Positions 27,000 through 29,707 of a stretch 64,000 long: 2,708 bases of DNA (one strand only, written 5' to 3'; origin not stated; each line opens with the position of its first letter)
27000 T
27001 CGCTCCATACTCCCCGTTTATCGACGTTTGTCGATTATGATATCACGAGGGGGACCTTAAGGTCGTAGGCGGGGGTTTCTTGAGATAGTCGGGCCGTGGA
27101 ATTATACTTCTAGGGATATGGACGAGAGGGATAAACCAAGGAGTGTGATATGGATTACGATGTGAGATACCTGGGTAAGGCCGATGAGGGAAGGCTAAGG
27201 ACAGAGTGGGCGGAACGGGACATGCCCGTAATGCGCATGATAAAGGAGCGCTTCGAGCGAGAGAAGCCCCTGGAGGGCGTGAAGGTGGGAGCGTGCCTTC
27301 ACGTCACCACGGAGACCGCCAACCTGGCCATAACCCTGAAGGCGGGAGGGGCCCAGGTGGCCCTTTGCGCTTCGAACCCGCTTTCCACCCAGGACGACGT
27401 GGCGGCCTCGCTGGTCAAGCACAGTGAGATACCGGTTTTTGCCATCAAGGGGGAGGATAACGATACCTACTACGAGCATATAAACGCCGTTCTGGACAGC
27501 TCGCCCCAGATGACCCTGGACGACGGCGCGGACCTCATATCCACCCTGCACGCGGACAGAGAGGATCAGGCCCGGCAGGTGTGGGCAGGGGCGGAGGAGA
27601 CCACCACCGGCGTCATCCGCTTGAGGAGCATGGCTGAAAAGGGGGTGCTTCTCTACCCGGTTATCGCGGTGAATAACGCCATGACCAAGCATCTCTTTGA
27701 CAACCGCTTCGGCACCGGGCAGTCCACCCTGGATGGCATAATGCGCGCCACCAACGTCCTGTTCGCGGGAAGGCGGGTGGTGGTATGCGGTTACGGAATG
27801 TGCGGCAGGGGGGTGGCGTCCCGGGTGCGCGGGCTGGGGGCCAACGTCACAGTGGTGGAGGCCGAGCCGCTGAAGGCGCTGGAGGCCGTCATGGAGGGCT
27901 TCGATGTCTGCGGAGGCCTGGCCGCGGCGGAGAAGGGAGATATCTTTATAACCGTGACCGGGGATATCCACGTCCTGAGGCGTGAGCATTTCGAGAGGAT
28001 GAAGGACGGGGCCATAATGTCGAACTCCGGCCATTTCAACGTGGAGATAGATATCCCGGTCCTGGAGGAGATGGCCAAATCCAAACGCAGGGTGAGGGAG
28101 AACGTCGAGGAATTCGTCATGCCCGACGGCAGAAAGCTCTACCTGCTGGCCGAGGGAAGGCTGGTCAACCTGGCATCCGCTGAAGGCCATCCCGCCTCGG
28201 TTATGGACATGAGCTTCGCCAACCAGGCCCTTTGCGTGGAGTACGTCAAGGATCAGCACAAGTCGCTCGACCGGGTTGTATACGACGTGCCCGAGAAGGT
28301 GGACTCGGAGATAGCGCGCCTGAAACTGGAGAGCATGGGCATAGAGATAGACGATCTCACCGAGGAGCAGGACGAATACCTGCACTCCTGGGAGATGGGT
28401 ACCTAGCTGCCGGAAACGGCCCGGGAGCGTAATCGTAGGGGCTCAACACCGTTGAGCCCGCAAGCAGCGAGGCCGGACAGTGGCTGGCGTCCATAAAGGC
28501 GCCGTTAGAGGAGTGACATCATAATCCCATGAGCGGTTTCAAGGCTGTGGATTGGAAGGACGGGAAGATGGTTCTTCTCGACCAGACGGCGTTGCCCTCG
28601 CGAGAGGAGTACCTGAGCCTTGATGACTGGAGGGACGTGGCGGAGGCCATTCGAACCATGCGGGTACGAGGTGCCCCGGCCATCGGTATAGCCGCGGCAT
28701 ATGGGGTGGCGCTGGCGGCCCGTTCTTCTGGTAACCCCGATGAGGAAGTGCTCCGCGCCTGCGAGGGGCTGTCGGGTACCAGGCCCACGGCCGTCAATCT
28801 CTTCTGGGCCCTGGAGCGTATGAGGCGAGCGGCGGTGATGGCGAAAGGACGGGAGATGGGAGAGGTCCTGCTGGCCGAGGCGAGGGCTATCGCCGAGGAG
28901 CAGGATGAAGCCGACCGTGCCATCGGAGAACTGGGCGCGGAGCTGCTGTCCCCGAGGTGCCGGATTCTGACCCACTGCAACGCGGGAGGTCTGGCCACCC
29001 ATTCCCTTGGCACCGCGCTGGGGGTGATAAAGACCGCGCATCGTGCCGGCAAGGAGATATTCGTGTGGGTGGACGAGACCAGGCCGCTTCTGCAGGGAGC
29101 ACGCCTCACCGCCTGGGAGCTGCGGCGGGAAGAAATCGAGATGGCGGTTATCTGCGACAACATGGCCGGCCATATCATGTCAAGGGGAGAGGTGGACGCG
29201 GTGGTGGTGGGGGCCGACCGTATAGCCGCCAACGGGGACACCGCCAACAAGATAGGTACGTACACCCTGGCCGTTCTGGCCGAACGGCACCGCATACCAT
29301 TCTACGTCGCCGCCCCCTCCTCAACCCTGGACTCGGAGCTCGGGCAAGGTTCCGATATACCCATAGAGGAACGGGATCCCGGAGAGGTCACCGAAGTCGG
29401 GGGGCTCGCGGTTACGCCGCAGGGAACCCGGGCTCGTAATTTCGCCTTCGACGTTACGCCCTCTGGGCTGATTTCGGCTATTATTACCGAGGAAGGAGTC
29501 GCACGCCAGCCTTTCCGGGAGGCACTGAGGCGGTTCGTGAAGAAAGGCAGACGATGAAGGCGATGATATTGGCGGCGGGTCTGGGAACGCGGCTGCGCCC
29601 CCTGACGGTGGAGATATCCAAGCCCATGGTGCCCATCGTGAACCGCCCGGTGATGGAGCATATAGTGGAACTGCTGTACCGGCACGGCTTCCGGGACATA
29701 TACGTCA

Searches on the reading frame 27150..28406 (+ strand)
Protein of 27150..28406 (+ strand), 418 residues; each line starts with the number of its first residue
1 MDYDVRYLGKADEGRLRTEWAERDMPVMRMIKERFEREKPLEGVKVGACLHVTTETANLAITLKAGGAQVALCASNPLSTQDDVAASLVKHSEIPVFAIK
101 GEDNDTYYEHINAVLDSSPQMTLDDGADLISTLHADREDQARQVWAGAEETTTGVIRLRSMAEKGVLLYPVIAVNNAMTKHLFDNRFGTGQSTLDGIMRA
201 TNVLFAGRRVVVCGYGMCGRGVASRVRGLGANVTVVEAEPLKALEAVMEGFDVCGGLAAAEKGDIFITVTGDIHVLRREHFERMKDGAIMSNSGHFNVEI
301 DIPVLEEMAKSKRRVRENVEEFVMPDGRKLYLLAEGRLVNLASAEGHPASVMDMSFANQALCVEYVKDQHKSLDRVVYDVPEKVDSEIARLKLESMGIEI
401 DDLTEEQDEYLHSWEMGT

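Call 14: search_protein_families(library=pfam, proteins=[window:27150-28406:+], max_evalue=0.00001)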
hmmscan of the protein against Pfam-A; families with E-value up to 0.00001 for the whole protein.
window:27150-28406:+ (418 aa): 4 families
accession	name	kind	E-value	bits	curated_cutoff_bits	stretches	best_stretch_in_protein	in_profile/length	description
PF05221.23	AdoHcyase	-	1.1e-59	202.5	25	2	2-140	1-143/299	S-adenosyl-L-homocysteine hydrolase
PF00670.27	AdoHcyase_NAD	-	2.6e-51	174.4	27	1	185-345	1-161/162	S-adenosyl-L-homocysteine hydrolase, NAD binding domain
PF07991.19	KARI_N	-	1.6e-06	28.2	20.6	1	206-301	3-102/165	Acetohydroxy acid isomeroreductase, NADPH-binding domain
PF02826.25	2-Hacid_dh_C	-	2.4e-06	27.5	25.1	1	205-295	34-128/178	D-isomer specific 2-hydroxyacid dehydrogenase, NAD binding domain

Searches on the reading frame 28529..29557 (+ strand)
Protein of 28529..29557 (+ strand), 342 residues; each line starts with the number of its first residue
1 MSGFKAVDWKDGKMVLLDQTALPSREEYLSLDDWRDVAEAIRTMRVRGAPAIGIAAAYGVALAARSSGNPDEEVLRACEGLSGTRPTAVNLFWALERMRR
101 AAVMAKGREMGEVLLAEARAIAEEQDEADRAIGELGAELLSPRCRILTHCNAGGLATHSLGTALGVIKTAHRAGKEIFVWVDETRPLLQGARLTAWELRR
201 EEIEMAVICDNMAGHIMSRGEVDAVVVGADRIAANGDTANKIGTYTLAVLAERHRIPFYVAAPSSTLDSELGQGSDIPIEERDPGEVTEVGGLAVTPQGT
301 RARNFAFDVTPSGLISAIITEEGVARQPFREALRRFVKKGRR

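Call 14: search_protein_families(library=pfam, proteins=[window:28529-29557:+], max_evalue=0.00001)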
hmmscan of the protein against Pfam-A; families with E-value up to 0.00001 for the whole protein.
window:28529-29557:+ (342 aa): 1 family
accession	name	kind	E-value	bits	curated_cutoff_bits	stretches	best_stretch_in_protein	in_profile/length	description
PF01008.23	IF-2B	-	6.6e-82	275.3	22.4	1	46-325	2-278/280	Initiation factor 2 subunit family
